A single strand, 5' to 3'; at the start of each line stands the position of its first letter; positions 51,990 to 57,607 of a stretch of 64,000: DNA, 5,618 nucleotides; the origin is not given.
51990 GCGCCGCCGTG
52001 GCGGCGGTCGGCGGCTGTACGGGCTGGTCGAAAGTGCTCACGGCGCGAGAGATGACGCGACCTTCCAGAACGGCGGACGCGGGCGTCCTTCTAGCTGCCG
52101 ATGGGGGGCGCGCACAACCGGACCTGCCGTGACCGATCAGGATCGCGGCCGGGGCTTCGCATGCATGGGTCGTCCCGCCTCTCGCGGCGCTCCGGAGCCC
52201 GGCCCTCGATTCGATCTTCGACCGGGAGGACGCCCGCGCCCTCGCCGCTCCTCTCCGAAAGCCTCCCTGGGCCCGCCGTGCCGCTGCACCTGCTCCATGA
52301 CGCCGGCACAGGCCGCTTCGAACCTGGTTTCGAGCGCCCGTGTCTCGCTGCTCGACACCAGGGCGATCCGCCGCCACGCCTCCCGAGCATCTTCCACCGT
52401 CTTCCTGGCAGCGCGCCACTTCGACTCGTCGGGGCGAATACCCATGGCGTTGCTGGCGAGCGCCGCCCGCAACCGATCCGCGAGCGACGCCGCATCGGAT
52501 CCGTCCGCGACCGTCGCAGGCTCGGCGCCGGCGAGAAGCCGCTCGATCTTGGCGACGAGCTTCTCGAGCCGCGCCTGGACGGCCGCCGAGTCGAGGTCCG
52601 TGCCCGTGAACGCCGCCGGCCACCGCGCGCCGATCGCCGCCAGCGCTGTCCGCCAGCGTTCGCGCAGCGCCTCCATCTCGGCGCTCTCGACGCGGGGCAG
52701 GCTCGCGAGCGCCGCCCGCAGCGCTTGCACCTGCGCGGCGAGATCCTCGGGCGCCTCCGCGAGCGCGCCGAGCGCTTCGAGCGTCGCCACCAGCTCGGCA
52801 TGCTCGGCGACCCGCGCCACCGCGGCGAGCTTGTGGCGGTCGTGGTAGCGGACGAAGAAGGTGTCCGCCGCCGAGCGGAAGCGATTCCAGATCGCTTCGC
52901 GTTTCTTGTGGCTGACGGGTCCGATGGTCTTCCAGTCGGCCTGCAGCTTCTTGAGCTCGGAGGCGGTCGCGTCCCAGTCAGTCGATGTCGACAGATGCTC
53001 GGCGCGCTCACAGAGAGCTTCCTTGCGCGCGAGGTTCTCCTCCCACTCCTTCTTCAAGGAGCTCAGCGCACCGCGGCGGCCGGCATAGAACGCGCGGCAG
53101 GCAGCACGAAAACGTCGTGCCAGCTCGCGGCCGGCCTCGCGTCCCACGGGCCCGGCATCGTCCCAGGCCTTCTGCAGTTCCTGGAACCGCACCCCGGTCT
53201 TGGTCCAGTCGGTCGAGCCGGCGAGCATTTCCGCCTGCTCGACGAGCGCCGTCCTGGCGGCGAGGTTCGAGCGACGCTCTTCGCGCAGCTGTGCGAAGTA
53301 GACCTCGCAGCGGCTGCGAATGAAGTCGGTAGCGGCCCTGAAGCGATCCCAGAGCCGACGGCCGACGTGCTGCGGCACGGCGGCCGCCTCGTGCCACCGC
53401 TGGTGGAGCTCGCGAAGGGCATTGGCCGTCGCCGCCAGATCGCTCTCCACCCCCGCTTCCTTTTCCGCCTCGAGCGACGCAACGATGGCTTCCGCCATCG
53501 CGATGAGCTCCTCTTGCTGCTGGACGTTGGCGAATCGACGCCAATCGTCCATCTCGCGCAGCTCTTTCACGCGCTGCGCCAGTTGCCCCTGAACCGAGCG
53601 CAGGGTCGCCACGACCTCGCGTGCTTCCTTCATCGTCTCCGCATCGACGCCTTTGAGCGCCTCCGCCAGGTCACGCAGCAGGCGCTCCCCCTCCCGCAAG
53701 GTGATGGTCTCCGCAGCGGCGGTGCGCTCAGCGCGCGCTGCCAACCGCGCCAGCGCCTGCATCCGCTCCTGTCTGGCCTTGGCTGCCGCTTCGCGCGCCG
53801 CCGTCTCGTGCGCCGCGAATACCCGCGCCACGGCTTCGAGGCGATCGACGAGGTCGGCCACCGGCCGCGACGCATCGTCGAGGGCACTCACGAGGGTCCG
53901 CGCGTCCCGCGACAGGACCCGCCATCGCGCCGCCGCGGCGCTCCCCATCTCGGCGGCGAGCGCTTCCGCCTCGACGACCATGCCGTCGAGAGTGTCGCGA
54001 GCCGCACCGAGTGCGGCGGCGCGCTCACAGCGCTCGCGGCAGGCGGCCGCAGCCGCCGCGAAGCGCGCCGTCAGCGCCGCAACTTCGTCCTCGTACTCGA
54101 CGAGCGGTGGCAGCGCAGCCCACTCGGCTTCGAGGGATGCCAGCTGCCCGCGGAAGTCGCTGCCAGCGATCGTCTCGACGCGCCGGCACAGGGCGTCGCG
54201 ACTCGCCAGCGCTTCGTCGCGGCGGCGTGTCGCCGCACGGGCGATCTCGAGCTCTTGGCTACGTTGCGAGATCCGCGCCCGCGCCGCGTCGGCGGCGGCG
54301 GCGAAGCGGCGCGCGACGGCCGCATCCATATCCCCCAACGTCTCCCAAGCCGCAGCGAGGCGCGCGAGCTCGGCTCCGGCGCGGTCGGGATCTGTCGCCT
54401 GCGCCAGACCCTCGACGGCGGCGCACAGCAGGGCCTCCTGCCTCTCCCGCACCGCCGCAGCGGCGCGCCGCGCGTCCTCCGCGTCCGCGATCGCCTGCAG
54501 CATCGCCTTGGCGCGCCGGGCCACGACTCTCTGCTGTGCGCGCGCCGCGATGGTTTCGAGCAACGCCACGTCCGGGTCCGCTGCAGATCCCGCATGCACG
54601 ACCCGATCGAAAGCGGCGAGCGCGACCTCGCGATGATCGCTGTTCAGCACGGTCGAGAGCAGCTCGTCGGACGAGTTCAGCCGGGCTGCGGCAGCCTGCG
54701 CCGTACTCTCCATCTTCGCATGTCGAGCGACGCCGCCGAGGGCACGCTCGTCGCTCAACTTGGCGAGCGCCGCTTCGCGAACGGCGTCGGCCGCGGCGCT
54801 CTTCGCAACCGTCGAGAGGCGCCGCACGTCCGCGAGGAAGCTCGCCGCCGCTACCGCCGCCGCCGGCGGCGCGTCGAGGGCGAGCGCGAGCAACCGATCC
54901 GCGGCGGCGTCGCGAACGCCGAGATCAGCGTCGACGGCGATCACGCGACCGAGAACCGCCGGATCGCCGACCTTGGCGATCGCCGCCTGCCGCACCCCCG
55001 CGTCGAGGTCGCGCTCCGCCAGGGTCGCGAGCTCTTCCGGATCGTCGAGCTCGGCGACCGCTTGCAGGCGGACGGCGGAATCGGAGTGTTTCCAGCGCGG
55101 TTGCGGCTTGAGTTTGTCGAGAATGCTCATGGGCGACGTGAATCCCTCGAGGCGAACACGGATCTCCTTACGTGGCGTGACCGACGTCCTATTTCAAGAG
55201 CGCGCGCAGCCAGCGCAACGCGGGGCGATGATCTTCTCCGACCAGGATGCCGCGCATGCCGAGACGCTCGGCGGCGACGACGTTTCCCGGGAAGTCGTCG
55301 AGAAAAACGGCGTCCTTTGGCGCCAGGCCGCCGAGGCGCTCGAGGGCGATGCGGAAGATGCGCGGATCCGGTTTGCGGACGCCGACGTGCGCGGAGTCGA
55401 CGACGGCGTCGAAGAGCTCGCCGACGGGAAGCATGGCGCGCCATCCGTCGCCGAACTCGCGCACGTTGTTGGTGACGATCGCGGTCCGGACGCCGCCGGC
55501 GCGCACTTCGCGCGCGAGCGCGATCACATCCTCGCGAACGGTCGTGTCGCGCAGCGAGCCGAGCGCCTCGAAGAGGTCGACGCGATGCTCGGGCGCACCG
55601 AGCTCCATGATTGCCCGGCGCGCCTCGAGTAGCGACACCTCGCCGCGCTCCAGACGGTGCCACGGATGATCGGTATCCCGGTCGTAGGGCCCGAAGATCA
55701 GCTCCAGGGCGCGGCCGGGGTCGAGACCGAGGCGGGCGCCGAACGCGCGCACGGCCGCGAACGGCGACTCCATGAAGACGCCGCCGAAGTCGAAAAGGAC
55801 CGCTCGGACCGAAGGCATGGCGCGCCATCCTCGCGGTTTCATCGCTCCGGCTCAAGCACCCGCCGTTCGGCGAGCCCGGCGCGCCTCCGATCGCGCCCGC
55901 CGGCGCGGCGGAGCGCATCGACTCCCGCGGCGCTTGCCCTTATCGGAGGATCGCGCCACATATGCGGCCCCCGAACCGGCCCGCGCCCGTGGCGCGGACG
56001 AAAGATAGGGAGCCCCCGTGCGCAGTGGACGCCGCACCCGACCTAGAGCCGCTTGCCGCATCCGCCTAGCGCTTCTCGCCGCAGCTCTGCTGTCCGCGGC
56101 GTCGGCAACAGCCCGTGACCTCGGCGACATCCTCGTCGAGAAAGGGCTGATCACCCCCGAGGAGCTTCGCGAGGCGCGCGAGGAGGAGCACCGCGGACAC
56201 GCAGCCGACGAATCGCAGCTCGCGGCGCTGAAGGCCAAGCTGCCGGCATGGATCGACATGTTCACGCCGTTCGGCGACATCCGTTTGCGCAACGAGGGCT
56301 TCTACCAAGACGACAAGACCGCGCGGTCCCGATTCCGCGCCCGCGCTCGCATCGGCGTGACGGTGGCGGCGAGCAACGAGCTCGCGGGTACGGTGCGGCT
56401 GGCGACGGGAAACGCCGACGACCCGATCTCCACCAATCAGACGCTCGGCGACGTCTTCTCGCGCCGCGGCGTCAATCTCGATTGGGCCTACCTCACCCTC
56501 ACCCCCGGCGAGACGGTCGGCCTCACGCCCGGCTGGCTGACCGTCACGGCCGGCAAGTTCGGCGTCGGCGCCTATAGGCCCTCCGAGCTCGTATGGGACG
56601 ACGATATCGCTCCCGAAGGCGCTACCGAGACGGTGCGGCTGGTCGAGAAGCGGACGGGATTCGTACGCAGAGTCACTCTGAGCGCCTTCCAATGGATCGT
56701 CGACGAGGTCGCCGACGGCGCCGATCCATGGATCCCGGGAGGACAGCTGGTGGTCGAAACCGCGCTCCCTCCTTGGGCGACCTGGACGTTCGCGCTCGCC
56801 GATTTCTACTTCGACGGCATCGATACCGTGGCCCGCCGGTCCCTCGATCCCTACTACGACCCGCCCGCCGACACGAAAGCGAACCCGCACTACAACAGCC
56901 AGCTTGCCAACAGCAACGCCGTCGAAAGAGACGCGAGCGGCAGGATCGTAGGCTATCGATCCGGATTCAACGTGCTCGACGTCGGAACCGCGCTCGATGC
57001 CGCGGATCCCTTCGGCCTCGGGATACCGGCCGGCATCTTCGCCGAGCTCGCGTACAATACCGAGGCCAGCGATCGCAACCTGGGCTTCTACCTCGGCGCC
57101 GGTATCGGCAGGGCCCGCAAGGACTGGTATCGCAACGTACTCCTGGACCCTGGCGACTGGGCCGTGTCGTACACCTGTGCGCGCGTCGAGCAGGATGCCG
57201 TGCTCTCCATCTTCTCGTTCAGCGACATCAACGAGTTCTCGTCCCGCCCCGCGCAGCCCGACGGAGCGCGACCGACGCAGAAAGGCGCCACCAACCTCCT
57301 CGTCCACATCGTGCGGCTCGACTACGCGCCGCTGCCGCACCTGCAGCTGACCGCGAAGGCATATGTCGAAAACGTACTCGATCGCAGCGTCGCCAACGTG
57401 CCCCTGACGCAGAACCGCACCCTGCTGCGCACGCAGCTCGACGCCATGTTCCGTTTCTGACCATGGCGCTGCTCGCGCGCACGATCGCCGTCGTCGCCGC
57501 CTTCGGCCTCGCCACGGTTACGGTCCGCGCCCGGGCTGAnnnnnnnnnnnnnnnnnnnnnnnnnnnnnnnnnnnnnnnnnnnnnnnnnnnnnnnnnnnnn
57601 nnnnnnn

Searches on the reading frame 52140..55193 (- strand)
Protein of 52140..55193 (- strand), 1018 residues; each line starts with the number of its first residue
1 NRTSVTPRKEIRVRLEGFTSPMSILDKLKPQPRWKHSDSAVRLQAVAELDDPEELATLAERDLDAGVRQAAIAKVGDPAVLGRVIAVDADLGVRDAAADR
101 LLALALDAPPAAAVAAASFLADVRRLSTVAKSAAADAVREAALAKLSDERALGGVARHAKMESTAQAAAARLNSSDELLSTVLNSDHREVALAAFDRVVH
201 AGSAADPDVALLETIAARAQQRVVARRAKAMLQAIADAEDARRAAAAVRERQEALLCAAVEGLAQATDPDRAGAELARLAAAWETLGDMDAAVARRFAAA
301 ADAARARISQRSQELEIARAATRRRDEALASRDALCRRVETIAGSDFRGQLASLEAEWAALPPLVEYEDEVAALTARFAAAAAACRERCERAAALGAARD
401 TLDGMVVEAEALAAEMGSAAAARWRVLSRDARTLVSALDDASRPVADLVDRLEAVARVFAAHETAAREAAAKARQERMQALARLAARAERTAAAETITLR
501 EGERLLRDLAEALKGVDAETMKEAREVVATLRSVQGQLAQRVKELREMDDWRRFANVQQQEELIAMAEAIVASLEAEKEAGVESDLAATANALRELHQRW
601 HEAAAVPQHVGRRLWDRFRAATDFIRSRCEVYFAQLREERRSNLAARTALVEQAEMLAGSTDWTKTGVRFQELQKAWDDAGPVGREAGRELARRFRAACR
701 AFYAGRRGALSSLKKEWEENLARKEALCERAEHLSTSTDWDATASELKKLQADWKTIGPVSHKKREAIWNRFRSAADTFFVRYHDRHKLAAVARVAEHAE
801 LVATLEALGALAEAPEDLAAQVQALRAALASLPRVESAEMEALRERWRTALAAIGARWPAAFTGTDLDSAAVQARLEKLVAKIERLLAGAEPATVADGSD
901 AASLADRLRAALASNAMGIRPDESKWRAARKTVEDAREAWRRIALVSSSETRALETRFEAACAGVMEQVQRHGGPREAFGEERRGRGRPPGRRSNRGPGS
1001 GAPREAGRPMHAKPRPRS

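Call 80: search_protein_families(library=pfam, max_evalue=0.00001, proteins=[window:52140-55193:-])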
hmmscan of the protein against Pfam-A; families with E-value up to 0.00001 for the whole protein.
window:52140-55193:- (1018 aa): 1 family
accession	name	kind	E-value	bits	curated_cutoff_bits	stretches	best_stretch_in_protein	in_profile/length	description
PF03993.17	DUF349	-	1.6e-60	201.8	23.9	3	690-763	1-75/75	Domain of Unknown Function (DUF349)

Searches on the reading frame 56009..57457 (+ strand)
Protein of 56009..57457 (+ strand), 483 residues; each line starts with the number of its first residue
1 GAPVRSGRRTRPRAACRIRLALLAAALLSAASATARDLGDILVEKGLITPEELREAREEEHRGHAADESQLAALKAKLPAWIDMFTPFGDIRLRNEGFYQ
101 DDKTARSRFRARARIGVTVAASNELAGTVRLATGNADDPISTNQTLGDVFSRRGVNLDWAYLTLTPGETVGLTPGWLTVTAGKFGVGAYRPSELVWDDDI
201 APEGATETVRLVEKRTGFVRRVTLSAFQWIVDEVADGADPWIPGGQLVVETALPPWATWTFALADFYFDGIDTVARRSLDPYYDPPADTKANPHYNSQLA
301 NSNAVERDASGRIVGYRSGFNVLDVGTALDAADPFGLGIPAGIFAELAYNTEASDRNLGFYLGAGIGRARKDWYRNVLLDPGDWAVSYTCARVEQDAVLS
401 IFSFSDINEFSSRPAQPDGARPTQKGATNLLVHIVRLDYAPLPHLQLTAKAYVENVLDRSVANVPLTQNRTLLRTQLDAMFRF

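Call 80: search_protein_families(library=pfam, max_evalue=0.00001, proteins=[window:56009-57457:+])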
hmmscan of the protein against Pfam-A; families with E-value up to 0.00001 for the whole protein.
window:56009-57457:+ (483 aa): 1 family
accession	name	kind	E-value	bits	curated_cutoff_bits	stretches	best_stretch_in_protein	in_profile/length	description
PF16930.11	Porin_5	-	1.7e-33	116.5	22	1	101-406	154-482/535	Putative porin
